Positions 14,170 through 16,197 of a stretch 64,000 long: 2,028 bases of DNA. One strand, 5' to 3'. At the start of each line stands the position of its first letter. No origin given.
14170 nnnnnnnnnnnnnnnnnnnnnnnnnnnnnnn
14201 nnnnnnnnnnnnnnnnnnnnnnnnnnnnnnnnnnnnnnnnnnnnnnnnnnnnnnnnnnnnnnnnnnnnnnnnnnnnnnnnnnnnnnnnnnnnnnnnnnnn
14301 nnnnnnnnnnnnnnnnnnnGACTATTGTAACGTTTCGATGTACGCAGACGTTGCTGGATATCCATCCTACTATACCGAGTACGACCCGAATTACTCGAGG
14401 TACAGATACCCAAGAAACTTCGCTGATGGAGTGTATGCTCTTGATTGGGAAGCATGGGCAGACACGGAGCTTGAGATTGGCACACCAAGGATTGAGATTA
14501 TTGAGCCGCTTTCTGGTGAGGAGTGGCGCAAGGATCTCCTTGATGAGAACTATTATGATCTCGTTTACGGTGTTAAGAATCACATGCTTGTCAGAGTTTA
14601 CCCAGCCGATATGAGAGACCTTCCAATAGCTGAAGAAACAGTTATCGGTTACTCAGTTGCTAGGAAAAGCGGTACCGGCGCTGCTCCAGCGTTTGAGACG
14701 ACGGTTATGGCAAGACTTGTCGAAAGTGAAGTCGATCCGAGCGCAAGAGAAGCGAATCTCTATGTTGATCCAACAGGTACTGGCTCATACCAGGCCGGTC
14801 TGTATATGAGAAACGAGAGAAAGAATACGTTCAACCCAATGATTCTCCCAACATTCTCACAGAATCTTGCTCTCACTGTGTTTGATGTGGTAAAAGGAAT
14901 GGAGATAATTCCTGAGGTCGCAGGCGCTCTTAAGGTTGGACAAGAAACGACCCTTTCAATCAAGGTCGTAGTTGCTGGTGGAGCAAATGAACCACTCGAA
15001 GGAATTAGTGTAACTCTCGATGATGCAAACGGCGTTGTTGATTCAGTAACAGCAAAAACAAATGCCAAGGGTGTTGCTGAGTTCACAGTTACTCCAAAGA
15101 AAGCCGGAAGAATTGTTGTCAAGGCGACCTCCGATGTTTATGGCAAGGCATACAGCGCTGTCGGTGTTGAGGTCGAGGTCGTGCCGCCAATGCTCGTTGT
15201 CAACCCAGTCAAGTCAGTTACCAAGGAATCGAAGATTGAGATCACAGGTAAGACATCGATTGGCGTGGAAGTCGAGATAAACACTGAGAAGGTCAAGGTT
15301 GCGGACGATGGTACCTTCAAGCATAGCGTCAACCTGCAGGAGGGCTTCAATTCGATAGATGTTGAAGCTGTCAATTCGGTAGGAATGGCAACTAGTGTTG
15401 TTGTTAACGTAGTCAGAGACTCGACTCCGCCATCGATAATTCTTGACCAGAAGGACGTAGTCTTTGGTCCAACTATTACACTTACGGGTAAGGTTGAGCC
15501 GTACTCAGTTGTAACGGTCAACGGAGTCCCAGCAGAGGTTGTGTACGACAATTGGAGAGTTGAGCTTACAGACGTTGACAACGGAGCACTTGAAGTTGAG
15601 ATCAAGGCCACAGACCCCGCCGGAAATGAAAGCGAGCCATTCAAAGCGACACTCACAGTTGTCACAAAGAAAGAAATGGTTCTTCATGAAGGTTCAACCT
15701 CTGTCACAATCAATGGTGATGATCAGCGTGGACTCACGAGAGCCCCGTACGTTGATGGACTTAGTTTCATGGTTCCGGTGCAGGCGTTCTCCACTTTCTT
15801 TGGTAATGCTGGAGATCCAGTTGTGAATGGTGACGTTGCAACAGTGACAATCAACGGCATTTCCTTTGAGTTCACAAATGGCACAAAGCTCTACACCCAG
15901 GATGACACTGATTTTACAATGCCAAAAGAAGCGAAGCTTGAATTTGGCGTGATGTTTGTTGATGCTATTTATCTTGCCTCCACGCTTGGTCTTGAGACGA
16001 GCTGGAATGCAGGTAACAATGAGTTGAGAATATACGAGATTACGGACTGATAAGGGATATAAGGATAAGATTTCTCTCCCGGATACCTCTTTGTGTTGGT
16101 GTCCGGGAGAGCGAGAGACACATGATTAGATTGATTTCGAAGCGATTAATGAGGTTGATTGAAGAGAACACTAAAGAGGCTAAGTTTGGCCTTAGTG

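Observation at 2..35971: Tandem array of four giant (1.8 to 3.6k aa) paralogous secreted proteins forming an unrecognised family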

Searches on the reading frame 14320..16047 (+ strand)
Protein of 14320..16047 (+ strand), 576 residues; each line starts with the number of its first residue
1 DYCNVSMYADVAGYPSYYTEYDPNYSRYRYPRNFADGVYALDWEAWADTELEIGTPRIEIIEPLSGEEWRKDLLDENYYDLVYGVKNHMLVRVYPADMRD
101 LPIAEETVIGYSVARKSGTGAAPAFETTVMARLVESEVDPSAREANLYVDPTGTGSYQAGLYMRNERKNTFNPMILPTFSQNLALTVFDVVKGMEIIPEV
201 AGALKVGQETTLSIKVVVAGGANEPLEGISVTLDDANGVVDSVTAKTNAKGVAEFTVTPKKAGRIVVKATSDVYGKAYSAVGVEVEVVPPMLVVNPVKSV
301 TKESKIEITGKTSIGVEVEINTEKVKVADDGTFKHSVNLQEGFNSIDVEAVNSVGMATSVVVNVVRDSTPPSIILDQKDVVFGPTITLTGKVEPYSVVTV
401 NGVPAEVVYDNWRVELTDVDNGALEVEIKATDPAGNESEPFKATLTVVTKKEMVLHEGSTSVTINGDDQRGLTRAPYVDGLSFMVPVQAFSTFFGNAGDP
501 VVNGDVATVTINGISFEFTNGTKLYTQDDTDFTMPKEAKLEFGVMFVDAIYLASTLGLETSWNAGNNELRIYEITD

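Call 76: search_protein_families(library=pfam, proteins=[window:14320-16047:+], max_evalue=5)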
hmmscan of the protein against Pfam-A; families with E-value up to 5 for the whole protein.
window:14320-16047:+ (576 aa): 13 families
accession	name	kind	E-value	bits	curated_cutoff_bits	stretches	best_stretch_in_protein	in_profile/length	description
PF09136.16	Glucodextran_B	-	5.3e-13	49.1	27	2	289-367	1-82/83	Glucodextranase, domain B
PF07833.16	Cu_amine_oxidN1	-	8.6e-10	39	24.2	2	472-571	9-108/108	Copper amine oxidase N-terminal domain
PF02369.22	Big_1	-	1.9e-07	31.6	34.9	1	210-271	17-80/93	Bacterial Ig-like domain (group 1)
PF13620.12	CarboxypepD_reg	-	0.00061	20.5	32.3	1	214-285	2-71/82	Carboxypeptidase regulatory-like domain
PF17936.7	Big_6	-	0.0017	19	27.6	1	385-444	14-80/83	Bacterial Ig domain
PF10670.15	DUF4198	-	0.0037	17.8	34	1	192-269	130-205/209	Domain of unknown function (DUF4198)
PF19077.6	Big_13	-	0.015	16.3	27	1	405-447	56-100/102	Bacterial Ig-like domain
PF11974.14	bMG3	-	0.033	14.6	34.9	1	222-270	24-75/103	Bacterial alpha-2-macroglobulin MG3 domain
PF24025.1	Ig_DR_A0283-like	-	0.055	14.2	27.1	1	213-256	8-51/102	DR_A0283-like, Ig-like domain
PF17789.7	MG4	-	0.093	13.4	24.7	1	212-274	16-78/95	Macroglobulin domain MG4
PF13860.13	FlgD_ig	-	0.24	11.9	27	1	223-258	19-55/79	FlgD Ig-like domain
PF13584.12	BatD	-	0.26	12.4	24.1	1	204-287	8-92/92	BatD DUF11 like domain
PF00630.25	Filamin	-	1.3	10.4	26.9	1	202-269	16-80/93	Filamin/ABP280 repeat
